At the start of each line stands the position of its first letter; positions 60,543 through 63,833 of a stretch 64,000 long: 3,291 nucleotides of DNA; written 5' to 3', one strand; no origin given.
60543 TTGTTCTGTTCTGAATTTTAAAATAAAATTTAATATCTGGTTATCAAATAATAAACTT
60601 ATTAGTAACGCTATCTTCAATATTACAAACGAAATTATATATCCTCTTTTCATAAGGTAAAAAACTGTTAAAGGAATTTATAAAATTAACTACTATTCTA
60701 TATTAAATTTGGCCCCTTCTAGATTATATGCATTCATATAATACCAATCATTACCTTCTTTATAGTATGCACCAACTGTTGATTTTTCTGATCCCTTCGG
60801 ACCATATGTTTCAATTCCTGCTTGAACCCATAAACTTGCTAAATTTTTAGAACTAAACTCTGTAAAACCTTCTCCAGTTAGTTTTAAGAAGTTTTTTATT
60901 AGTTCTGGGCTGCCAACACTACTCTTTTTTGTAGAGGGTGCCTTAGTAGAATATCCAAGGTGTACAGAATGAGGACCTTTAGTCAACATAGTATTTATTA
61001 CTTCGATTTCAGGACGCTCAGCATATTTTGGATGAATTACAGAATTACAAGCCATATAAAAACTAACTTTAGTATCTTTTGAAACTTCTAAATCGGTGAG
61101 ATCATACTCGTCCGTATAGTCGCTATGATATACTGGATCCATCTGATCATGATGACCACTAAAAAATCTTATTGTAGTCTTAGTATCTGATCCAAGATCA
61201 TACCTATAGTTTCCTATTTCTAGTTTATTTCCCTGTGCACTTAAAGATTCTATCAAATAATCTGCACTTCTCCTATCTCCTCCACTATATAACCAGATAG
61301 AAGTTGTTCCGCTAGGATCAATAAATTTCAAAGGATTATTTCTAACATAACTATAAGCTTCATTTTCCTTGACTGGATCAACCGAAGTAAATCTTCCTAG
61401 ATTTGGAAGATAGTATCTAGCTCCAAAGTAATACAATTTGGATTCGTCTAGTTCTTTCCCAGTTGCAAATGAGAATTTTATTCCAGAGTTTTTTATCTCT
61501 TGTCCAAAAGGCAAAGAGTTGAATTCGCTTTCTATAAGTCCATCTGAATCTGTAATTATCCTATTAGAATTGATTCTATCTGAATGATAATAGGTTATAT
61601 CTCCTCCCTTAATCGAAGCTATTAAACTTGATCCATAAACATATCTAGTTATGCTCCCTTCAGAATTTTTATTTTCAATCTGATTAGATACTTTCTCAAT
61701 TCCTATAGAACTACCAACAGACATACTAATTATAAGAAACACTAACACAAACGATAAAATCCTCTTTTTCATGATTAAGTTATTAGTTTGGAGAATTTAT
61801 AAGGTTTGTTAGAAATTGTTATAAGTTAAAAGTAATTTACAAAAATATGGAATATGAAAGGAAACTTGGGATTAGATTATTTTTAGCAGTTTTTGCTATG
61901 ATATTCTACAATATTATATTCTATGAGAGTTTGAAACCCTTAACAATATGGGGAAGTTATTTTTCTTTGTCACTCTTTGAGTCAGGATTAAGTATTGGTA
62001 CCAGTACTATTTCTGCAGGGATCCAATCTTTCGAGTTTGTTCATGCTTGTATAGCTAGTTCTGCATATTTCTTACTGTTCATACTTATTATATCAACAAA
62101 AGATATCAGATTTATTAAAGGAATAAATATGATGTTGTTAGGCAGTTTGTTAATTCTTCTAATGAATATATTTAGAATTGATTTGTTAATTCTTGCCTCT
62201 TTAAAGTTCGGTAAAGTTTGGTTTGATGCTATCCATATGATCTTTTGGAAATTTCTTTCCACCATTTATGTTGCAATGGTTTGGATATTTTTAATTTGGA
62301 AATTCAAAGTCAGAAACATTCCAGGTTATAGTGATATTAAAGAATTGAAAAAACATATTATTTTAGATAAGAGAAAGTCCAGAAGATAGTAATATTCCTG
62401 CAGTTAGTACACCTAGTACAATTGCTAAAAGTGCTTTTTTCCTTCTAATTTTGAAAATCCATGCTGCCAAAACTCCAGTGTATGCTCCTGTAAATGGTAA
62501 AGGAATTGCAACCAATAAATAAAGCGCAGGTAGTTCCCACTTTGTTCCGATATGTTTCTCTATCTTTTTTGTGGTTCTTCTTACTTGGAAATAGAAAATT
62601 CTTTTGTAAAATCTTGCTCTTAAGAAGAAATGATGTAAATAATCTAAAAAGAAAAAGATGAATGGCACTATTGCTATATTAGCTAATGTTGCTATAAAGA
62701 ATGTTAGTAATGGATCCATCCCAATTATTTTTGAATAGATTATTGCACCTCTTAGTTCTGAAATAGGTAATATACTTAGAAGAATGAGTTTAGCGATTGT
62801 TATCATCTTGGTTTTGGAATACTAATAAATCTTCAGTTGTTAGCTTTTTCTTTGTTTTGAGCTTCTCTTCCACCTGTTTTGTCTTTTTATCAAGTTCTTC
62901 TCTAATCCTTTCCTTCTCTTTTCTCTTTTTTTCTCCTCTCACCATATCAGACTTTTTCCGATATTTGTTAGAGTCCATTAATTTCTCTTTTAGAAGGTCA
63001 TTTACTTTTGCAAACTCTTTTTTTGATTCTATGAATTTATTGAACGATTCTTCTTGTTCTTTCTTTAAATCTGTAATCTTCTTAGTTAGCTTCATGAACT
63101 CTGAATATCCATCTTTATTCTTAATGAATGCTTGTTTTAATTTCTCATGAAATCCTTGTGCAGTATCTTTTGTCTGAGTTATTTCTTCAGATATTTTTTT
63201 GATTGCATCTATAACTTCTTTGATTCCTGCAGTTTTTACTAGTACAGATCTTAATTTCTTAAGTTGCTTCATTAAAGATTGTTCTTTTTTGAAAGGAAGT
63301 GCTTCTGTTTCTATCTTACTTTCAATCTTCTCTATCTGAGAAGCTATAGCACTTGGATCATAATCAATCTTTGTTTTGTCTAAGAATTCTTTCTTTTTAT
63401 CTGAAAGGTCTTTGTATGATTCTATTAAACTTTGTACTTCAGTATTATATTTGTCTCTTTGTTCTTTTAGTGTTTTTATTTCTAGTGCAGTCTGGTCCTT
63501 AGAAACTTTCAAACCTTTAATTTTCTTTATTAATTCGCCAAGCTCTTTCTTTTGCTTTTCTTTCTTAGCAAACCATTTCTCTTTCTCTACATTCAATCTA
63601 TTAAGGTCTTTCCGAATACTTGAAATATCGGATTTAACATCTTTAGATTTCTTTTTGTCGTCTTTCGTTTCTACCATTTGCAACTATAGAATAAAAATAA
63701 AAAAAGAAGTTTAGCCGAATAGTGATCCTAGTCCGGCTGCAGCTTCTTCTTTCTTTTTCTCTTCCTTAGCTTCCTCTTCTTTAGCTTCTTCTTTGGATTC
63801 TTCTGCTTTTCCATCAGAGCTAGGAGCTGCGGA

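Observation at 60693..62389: Secreted mini-RHS (YD-repeat core) polymorphic-toxin-like protein in an archaeal context, with an uncharacterised C-terminal domain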

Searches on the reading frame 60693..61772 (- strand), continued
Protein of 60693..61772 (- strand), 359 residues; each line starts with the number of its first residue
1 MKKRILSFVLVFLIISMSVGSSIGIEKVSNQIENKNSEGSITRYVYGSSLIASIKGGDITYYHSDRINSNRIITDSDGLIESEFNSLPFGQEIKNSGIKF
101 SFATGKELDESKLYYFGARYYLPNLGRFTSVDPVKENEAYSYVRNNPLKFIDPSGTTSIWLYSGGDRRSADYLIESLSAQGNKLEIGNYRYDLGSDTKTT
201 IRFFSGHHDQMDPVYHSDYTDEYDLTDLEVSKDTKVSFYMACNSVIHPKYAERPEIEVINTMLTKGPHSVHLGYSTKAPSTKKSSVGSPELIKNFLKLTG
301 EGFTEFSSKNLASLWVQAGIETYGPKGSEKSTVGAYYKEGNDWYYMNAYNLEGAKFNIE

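Call 70: find_encoding_contigs(protein=P0008, flank=10000, max_places=2)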
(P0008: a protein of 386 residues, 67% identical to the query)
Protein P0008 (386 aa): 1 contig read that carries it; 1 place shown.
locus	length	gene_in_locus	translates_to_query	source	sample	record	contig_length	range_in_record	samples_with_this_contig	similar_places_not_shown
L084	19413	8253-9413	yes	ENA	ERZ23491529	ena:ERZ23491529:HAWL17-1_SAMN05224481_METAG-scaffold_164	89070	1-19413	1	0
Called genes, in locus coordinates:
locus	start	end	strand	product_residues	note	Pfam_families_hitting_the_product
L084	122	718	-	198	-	PF01121:CoaE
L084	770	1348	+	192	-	PF13302:Acetyltransf_3, PF13420:Acetyltransf_4, PF00583:Acetyltransf_1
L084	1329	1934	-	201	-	PF00406:ADK, PF13207:AAA_17, PF13238:AAA_18, PF05191:ADK_lid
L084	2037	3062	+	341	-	PF00108:Thiolase_N (weak), PF08545:ACP_syn_III, PF08541:ACP_syn_III_C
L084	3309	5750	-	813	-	PF00133:tRNA-synt_1, PF01406:tRNA-synt_1e (faint), PF09334:tRNA-synt_1g, PF13603:tRNA-synt_1_2, PF00133:tRNA-synt_1, PF09334:tRNA-synt_1g (weak), PF08264:Anticodon_1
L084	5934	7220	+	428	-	PF00009:GTP_EFTU, PF03144:GTP_EFTU_D2, PF03143:GTP_EFTU_D3, PF22594:GTP-eEF1A_C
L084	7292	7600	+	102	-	PF00338:Ribosomal_S10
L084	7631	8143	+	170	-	-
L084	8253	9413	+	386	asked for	-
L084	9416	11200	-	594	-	PF13522:GATase_6, PF13537:GATase_7, PF01380:SIS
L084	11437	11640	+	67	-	PF00313:CSD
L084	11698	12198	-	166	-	-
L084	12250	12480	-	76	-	-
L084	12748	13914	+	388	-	PF04851:ResIII, PF00270:DEAD, PF00271:Helicase_C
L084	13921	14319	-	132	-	-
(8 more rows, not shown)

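Call 71: find_encoding_contigs(protein=P0018, flank=10000, max_places=2)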
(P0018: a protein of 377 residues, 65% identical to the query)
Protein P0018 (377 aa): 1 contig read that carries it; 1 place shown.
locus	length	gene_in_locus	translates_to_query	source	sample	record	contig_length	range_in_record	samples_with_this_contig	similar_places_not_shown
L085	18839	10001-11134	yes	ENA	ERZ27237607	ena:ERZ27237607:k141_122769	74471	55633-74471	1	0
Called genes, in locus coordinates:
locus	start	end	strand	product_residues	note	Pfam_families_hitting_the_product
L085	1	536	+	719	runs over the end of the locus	PF00009:GTP_EFTU, PF22042:EF-G_D2, PF03144:GTP_EFTU_D2, PF14492:EFG_III, PF03764:EFG_IV, PF00679:EFG_C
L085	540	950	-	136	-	PF02681:DUF212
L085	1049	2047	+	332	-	-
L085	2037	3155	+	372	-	-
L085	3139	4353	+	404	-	PF02775:TPP_enzyme_C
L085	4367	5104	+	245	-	-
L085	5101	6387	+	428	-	PF02310:B12-binding, PF04055:Radical_SAM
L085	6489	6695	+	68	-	-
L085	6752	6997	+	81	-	-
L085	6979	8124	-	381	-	PF00438:S-AdoMet_synt_N, PF02772:S-AdoMet_synt_M, PF02773:S-AdoMet_synt_C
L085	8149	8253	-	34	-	-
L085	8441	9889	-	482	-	PF11074:DUF2779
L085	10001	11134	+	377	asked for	-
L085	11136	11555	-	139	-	-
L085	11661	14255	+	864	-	PF07790:Pilin_N (faint), PF13385:Laminin_G_3, PF05908:Gamma_PGA_hydro (weak)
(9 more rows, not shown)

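Call 72: find_encoding_contigs(protein=P0036, flank=10000, max_places=2)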
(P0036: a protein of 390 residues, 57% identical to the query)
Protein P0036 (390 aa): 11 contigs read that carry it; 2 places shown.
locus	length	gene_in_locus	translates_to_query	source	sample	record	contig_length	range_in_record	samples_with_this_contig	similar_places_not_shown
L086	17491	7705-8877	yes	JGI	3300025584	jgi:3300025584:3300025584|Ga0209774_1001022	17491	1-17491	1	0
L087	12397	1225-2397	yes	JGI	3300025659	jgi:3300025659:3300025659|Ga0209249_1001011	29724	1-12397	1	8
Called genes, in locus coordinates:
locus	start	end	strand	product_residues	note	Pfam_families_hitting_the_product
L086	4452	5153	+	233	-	PF00227:Proteasome (weak)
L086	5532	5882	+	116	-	PF00520:Ion_trans (weak), PF07885:Ion_trans_2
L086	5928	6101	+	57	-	PF03911:Sec61_beta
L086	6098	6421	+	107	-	PF01849:NAC, PF19026:UBA_HYPK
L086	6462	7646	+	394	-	-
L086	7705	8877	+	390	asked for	-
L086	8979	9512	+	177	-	-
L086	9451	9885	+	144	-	-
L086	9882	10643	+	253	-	PF01656:CbiA, PF06564:CBP_BcsQ (weak), PF10609:ParA, PF13614:AAA_31, PF13500:AAA_26 (weak), PF00142:Fer4_NifH (weak)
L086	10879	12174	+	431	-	PF13393:tRNA-synt_His, PF03129:HGTP_anticodon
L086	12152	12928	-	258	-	PF02616:SMC_ScpA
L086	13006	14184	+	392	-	-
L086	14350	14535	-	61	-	PF01599:Ribosomal_S27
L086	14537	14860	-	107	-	PF01282:Ribosomal_S24e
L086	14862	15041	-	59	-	PF06093:Spt4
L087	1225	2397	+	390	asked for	-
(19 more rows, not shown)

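Call 82: search_protein_families(library=pfam, proteins=[L031:63-5474:+, L010:1860-4364:+, L010:1-1860:+, L033:4639-8469:+, L020:14899-16356:+, L003:10809-11729:+], max_evalue=0.001)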
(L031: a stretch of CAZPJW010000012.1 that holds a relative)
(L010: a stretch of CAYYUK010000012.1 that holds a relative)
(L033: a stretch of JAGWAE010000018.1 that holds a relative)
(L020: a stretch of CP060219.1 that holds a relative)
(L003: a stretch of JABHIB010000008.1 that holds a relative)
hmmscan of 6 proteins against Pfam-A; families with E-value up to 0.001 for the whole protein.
L031:63-5474:+ (1804 aa): 1 family
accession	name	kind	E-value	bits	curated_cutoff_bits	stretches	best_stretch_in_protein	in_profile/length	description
PF05593.20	RHS_repeat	-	1.1e-27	96.2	22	1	1036-1065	8-37/38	RHS Repeat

L010:1860-4364:+ (835 aa): 2 families
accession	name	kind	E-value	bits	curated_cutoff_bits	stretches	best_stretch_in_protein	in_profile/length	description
PF05593.20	RHS_repeat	-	4.2e-18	65.7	22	2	659-691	1-33/38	RHS Repeat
PF11617.13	Cu-binding_MopE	-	2.1e-07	31.5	27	2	107-132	1-26/30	Putative metal-binding motif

L010:1-1860:+ (620 aa): 2 families
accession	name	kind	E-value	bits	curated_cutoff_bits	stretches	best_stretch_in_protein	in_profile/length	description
PF20041.5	DUF6443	-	3.1e-05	24.6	27.8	1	530-576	20-67/137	Domain of unknown function (DUF6443)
PF05593.20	RHS_repeat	-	0.00033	21.4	22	0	456-485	6-35/38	RHS Repeat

L033:4639-8469:+ (1277 aa): 1 family
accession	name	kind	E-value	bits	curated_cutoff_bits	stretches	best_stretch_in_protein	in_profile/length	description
PF03534.18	SpvB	-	0.00019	21.2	22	0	64-212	4-144/287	Salmonella virulence plasmid 65kDa B protein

L020:14899-16356:+ (486 aa): 1 family
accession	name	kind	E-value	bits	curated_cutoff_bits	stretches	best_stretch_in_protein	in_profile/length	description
PF05593.20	RHS_repeat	-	5e-06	27.2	22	1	320-354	2-36/38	RHS Repeat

L003:10809-11729:+ (307 aa): 0 families

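Call 83: search_protein_families(library=ncbifam, proteins=[L031:63-5474:+, L010:1860-4364:+, L020:9294-14990:+, L031:5481-6704:+], max_evalue=0.01)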
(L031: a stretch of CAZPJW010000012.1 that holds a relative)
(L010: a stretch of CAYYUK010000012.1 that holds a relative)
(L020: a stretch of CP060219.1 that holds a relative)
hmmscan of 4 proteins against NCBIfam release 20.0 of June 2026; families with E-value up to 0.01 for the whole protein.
L031:63-5474:+ (1804 aa): 1 family
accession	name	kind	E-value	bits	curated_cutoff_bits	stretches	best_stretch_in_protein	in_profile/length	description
TIGR01643.1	YD_repeat_2x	repeat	1.6e-14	53.7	15.8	0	974-994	21-41/42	YD repeat-containing protein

L010:1860-4364:+ (835 aa): 1 family
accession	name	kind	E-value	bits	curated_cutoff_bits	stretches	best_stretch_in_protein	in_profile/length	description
TIGR01643.1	YD_repeat_2x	repeat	5.1e-14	52.1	15.8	0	659-692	1-34/42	YD repeat-containing protein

L020:9294-14990:+ (1898 aa): 2 families
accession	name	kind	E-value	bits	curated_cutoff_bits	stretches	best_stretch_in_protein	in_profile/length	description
NF048003.1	GTA_spike_fiber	domain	1.7e-08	35.2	36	1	1613-1775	7-170/182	phage head spike fiber domain-containing protein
TIGR01643.1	YD_repeat_2x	repeat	0.00038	20.8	15.8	1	1577-1608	1-32/42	YD repeat-containing protein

L031:5481-6704:+ (407 aa): 2 families
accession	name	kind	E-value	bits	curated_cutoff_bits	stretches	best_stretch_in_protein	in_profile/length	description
TIGR03696.1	Rhs_assc_core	domain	4.1e-18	65.6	32.5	1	113-179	3-75/76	RHS repeat-associated core domain-containing protein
NF008119.0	PRK10866.1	equivalog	0.0082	15.9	363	0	209-275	104-169/243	outer membrane protein assembly factor BamD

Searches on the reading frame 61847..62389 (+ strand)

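Call 3: search_protein_families(library=pfam, proteins=[window:61847-62389:+], max_evalue=0.1)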
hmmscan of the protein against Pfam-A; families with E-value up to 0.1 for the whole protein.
window:61847-62389:+ (180 aa): 0 families

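Call 4: search_protein_families(library=ncbifam, proteins=[window:61847-62389:+], max_evalue=0.1)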
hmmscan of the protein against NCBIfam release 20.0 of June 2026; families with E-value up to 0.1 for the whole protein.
window:61847-62389:+ (180 aa): 3 families
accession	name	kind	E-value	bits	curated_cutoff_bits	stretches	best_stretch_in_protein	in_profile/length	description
NF033505.2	paceosortase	exception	4.3e-34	118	80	1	9-171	6-166/167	pacearchaeosortase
TIGR04178.1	exo_archaeo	signature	9.6e-07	29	23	1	66-151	5-94/97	exosortase/archaeosortase family protein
TIGR04124.1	archaeo_artE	exception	0.0047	17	95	1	12-149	12-150/153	archaeosortase family protein ArtE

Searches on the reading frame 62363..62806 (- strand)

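Call 3: search_protein_families(library=pfam, proteins=[window:62363-62806:-], max_evalue=0.1)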
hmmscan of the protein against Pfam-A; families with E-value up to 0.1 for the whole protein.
window:62363-62806:- (147 aa): 2 families
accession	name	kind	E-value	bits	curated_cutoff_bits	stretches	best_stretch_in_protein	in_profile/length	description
PF06695.16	Sm_multidrug_ex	-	1.7e-33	116.2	30.7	1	17-138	1-120/121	Putative small multi-drug export protein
PF09512.15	ThiW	-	0.017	15.7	30.3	1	97-141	61-105/150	Thiamine-precursor transporter protein (ThiW)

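Call 4: search_protein_families(library=ncbifam, proteins=[window:62363-62806:-], max_evalue=0.1)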
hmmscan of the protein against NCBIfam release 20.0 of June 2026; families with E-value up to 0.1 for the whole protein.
window:62363-62806:- (147 aa): 3 families
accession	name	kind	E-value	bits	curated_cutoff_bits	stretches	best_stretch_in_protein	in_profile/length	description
NF040842.1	elici_assc_perm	equivalog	0.017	13.9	250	1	21-130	167-270/513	elicitor-associated permease-like protein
TIGR01943.1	rnfA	subfamily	0.051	14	229.3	1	7-138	16-141/190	RnfABCDGE type electron transport complex subunit A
NF003481.0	PRK05151.1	equivalog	0.059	13.5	240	1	25-140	36-144/193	electron transport complex subunit RsxA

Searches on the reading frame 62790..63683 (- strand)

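Call 3: search_protein_families(library=pfam, proteins=[window:62790-63683:-], max_evalue=0.1)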
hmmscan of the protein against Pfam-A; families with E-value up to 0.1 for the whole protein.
window:62790-63683:- (297 aa): 2 families
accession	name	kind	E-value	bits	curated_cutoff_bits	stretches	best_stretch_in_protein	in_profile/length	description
PF10473.14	CENP-F_leu_zip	-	0.0026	18.2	34.5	1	7-96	13-102/140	Leucine-rich repeats of kinetochore protein Cenp-F/LEK1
PF08826.15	DMPK_coil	-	0.008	16.7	22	1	159-207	11-59/61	DMPK coiled coil domain like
